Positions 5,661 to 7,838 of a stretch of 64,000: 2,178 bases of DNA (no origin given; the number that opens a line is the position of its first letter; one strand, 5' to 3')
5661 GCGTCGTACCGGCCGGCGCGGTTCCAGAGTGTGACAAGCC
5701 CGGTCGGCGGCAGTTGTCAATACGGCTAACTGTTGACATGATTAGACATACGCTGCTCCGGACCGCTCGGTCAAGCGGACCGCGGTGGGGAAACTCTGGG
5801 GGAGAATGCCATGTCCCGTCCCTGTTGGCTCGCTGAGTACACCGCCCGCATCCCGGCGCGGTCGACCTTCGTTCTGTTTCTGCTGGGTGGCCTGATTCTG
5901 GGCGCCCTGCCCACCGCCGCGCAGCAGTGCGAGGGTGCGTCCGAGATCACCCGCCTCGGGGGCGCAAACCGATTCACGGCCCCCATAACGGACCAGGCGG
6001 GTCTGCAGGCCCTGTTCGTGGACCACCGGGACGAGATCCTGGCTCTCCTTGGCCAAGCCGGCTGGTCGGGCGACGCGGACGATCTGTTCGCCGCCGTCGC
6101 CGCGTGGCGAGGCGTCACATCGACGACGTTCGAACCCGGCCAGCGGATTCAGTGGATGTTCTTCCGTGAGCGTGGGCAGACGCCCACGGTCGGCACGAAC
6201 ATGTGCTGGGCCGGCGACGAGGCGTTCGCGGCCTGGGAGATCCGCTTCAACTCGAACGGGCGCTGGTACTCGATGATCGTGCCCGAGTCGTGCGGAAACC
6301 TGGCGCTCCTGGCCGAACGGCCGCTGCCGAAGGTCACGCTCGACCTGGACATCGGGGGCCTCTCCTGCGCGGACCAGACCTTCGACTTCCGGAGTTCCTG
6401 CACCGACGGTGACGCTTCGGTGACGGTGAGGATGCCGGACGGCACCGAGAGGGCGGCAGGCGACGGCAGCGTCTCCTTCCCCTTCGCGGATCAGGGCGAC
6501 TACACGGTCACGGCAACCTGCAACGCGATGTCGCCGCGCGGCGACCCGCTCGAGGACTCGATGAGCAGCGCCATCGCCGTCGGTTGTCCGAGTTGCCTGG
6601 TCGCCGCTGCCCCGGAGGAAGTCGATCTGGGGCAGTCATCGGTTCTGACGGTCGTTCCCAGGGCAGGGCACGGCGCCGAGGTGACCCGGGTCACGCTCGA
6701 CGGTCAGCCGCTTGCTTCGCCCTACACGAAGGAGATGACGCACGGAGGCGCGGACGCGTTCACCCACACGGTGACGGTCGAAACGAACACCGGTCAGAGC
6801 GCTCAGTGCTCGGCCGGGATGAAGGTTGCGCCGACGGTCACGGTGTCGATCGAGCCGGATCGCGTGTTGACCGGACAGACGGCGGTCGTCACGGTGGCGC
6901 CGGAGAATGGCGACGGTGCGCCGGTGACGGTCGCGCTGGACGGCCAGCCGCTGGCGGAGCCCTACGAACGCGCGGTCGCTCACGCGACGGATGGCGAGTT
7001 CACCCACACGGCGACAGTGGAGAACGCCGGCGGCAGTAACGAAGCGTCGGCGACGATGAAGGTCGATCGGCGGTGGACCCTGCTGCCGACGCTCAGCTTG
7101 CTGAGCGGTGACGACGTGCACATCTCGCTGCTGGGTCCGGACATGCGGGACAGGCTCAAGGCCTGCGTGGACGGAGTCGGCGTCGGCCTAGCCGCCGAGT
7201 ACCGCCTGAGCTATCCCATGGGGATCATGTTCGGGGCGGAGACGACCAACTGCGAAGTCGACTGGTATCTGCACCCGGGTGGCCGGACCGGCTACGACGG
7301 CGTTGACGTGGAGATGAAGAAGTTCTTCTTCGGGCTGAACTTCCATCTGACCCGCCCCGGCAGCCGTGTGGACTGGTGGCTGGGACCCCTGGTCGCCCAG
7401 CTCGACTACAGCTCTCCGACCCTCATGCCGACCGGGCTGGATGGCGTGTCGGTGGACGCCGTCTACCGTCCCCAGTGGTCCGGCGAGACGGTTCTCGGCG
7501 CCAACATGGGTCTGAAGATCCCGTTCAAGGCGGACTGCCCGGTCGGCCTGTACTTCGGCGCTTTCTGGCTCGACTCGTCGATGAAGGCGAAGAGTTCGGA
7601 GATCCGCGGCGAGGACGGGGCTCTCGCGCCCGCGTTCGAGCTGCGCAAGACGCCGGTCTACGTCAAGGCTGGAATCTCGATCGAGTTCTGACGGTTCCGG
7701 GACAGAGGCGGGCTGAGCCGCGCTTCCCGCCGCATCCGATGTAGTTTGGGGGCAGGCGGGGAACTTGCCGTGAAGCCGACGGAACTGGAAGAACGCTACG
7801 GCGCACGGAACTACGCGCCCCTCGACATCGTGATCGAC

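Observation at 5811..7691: Secreted protein with a recent tandem Ig-like domain duplication and a C-terminal beta-barrel ending in Phe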

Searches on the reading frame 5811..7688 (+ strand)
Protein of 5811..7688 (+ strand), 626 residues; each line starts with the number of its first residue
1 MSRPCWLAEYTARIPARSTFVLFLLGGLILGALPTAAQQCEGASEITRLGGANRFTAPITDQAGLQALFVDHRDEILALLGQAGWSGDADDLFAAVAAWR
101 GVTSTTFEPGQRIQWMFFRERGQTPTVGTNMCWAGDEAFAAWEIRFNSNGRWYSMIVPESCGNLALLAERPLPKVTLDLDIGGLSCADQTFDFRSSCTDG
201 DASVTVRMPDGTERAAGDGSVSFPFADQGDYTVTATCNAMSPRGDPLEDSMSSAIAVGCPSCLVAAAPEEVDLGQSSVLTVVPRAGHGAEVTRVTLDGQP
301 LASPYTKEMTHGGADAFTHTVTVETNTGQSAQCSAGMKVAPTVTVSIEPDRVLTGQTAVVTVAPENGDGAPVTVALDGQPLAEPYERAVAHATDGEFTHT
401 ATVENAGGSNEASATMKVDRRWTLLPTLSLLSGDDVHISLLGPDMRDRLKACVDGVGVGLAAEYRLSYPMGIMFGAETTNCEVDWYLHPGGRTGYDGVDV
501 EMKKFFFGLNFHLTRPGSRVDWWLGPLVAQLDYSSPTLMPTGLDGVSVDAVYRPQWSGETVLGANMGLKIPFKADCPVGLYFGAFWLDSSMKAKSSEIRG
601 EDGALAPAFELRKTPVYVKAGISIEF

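Call 4: search_protein_families(library=pfam, proteins=[window:5811-7688:+], max_evalue=10)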
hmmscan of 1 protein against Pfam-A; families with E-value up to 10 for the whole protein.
window:5811-7688:+ (626 aa): 4 families
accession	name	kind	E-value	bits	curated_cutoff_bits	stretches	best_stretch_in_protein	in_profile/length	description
PF00801.26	PKD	-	0.00028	21.3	23.5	2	343-418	2-80/80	PKD domain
PF18911.6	PKD_4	-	0.0091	16.5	27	2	186-237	15-68/85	PKD domain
PF19077.6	Big_13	-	0.78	10.7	27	1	320-419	8-101/102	Bacterial Ig-like domain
PF13004.13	BACON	-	6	7.4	25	0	321-374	12-58/61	Putative binding domain, N-terminal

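Call 5: search_protein_families(library=ncbifam, proteins=[window:5811-7688:+], max_evalue=10)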
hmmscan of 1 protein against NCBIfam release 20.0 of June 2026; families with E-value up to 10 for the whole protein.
window:5811-7688:+ (626 aa): 0 families

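Call 7: find_homologous_proteins(query=window:5811-7688:+)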
Query window:5811-7688:+ (626 aa): 44 proteins with E <= 0.001 among 8000 candidates.
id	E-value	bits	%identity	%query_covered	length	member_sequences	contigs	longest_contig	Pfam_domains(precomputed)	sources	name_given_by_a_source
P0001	0.0e+0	1362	95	100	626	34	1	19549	-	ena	-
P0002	0.0e+0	1361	95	100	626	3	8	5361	-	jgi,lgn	jgi:hypothetical protein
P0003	0.0e+0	1329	92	100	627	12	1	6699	-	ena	-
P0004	0.0e+0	1291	90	100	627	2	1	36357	-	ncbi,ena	-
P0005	0.0e+0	1210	84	100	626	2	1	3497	-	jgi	jgi:hypothetical protein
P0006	0.0e+0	1210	83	100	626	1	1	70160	-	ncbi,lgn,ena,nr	ncbi:MAG: hypothetical protein F4Y77_12600 [Holophagales bacterium]|nr:hypothetical protein [Holopha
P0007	0.0e+0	1209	83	100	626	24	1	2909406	-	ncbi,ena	-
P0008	0.0e+0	1207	83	100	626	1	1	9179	-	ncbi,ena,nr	ncbi:MAG: hypothetical protein F4210_15085 [Holophagales bacterium]|nr:hypothetical protein [Holopha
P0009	0.0e+0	1202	83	100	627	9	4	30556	-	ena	-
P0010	0.0e+0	1202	82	100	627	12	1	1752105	-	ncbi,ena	-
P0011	0.0e+0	1200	83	100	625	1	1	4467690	-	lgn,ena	-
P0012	0.0e+0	1199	83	100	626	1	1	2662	-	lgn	-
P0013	0.0e+0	1198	83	100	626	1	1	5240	-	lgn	-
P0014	0.0e+0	1198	84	100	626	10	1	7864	-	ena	-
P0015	0.0e+0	1197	83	100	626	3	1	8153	-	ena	-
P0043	1.2e-221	756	57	94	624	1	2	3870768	-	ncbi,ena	-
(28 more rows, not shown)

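Call 14: find_encoding_contigs(protein=P0043, flank=6000, max_places=2)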
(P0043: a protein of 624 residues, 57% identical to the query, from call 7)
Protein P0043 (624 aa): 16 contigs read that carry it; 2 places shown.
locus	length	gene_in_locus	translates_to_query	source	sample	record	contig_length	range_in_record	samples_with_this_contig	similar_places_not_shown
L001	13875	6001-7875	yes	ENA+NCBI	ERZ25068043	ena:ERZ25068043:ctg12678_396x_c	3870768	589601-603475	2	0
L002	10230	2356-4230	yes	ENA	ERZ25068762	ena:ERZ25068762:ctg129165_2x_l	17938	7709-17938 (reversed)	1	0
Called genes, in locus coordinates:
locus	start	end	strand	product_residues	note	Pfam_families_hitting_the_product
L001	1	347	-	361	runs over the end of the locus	PF08240:ADH_N, PF16912:Glu_dehyd_C, PF00107:ADH_zinc_N, PF13602:ADH_zinc_N_2 (weak)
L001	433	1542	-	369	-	PF21088:MS_channel_1st (weak), PF00924:MS_channel_2nd, PF21082:MS_channel_3rd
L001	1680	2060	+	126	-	PF04241:DUF423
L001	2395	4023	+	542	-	PF00171:Aldedh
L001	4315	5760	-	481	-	PF07992:Pyr_redox_2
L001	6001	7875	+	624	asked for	-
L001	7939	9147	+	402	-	PF00202:Aminotran_3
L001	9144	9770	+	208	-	PF03703:bPH_2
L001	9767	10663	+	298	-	PF03703:bPH_2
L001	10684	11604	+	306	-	PF01149:Fapy_DNA_glyco, PF06831:H2TH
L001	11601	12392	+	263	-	PF01026:TatD_DNase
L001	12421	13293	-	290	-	PF01551:Peptidase_M23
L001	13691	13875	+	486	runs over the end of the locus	PF01425:Amidase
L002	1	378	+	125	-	?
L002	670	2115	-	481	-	PF07992:Pyr_redox_2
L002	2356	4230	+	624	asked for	-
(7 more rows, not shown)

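Call 17: predict_structure(alignment_id=A1)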
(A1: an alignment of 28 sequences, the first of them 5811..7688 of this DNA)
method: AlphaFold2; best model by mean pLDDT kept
length: 626 residues; sequences in the alignment: 28
mean_pLDDT: 83.4   pTM: 0.54
mean pLDDT of the five models: 83.4, 82.3, 79.0, 76.3, 75.8
residues with pLDDT >= 90: 304; 70-90: 219; 50-70: 62; < 50: 41
segments of 3 or more residues with pLDDT < 50: 1-38
pLDDT, mean of each block of 10 residues (from residue 1): 31 39 42 44 76 76 91 89 86 91 85 82 78 84 87 88 75 85 83 90 93 90 91 91 79 92 94 94 93 95 93 94 92 95 96 95 94 96 96 96 96 96 91 63 66 82 94 93 77 78 93 88 95 82 68 78 93 89 87 58 57 74 93
secondary structure, 60 per line:
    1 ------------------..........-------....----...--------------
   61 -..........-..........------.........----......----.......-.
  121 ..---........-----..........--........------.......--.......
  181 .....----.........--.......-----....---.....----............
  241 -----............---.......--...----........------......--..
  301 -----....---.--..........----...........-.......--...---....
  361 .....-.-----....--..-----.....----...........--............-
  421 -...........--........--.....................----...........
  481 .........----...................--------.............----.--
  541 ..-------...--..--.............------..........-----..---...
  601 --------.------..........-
elements in order: H19-28 H36-39 E44-46 H62-71 H73-82 H89-97 E102-107 E112-118 E126-133 E139-148 E151-158 E165-171 E174-185 E190-198 E201-207 E213-216 E220-224 E229-240 E246-257 E261-267 E270-272 E277-284 E291-296 E306-309 E316-325 E330-340 E342-348 E351-353 E357-365 E373-376 E386-390 E395-405 E408-419 E422-432 E435-442 E445-465 E470-489 E494-512 E521-533 E550-552 E559-571 E578-587 E598-600 E616-625

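Call 19: search_protein_representatives(alignment_id=A1)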
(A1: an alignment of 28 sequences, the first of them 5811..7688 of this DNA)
Query: 28 sequences, 627 profile positions. Proteins with E-value up to 0.001 (for the whole library): 645; up to 1e-10: 284; up to 1e-30: 49. The best 150 are listed.
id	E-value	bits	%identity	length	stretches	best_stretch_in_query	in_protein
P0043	0.0e+00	1050.5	-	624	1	1-627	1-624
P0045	2.5e-104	366.2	-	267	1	364-627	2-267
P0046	1.4e-94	334.0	-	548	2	19-342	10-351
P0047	5.3e-89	315.6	-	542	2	17-349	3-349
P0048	5.2e-83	295.8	-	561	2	20-343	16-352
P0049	3.4e-78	279.9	-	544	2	15-339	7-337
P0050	5.1e-68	246.3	-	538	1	37-347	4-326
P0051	4.3e-64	233.3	-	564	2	10-345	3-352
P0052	8.7e-62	225.7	-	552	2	26-340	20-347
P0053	1.3e-53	198.7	-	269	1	21-261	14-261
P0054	1.3e-53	198.7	-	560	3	23-268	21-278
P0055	4.5e-52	193.6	-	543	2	19-233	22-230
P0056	4.7e-52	193.6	-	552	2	22-262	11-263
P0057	4.8e-52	193.5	-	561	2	17-343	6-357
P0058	1.7e-49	185.1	-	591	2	28-267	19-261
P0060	2.4e-43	164.8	-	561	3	341-593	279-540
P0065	3.1e-39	151.2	-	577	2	395-598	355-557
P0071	2.6e-36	141.5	-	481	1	13-344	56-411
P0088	1.3e-31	126.0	-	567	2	275-624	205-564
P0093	3.4e-30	121.4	-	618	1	29-545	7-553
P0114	4.7e-27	111.0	-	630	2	22-189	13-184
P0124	4.4e-25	104.5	-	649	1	21-185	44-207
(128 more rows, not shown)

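Call 20: search_protein_families(library=pfam, proteins=[P0046, P0048, P0051, P0060, P0065, P0088, P0093, P0114, P0124, P0071], max_evalue=0.01)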
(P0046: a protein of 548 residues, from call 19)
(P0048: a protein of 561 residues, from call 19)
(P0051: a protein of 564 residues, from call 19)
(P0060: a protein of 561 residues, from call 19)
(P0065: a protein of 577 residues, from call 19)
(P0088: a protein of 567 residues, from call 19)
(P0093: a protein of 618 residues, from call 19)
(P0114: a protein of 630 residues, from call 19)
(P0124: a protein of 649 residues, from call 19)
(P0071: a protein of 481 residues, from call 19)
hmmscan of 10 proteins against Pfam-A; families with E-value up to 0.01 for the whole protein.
P0046 (548 aa): 2 families
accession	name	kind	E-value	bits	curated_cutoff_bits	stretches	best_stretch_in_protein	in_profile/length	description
PF13505.12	OMP_b-brl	-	5.6e-08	33.6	28.7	1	385-547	42-175/175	Outer membrane protein beta-barrel domain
PF12733.13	Cadherin-like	-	0.0028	18.5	24.2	0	290-339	28-77/89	Cadherin-like beta sandwich domain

P0048 (561 aa): 3 families
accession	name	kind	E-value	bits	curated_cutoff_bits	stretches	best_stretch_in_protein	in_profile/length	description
PF13505.12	OMP_b-brl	-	0.001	19.7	28.7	1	392-559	32-175/175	Outer membrane protein beta-barrel domain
PF18911.6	PKD_4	-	0.0013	19.2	27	1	277-349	10-85/85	PKD domain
PF03922.20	OmpW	-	0.0044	17.4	24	1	463-559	92-195/195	OmpW family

P0051 (564 aa): 1 family
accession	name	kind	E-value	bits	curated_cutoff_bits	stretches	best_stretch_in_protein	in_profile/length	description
PF13505.12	OMP_b-brl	-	0.0014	19.2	28.7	1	414-564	44-175/175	Outer membrane protein beta-barrel domain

P0060 (561 aa): 3 families
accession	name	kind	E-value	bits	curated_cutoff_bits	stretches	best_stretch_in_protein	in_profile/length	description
PF03922.20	OmpW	-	4.4e-05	23.9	24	1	375-561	7-195/195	OmpW family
PF00801.26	PKD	-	0.0028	18.1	23.5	0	335-369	48-80/80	PKD domain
PF18981.6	InlK_D3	-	0.007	16.9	25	0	335-369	40-73/75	Internalin K domain (D3/D4)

P0065 (577 aa): 1 family
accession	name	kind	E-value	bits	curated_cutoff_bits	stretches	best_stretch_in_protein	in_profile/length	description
PF13505.12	OMP_b-brl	-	1.9e-06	28.6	28.7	1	422-550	42-156/175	Outer membrane protein beta-barrel domain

P0088 (567 aa): 2 families
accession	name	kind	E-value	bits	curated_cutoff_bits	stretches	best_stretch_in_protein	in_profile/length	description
PF13505.12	OMP_b-brl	-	1.5e-08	35.5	28.7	1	406-567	40-175/175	Outer membrane protein beta-barrel domain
PF03922.20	OmpW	-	7e-06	26.5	24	1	398-567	28-195/195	OmpW family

P0093 (618 aa): 1 family
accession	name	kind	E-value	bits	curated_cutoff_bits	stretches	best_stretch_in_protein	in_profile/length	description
PF18911.6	PKD_4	-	0.00038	20.9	27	0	159-196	13-50/85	PKD domain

P0114 (630 aa): 1 family
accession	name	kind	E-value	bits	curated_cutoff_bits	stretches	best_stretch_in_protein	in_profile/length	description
PF17957.7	Big_7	-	0.0025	18.8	24.1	0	419-464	27-70/70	Bacterial Ig domain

P0124 (649 aa): 0 families

P0071 (481 aa): 1 family
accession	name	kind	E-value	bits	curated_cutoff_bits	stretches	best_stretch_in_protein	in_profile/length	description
PF18911.6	PKD_4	-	0.00043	20.7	27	0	224-309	8-83/85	PKD domain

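Call 22: search_solved_structures(query=A1, max_evalue=10)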
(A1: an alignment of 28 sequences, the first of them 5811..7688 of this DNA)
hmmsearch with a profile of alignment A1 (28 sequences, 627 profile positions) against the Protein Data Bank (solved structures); distinct sequences matched with E-value up to 10: 1.
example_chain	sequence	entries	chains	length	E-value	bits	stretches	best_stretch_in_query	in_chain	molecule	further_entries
6jf2_A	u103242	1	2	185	0.73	11.2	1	308-376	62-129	Flagellar basal-body rod protein FlgG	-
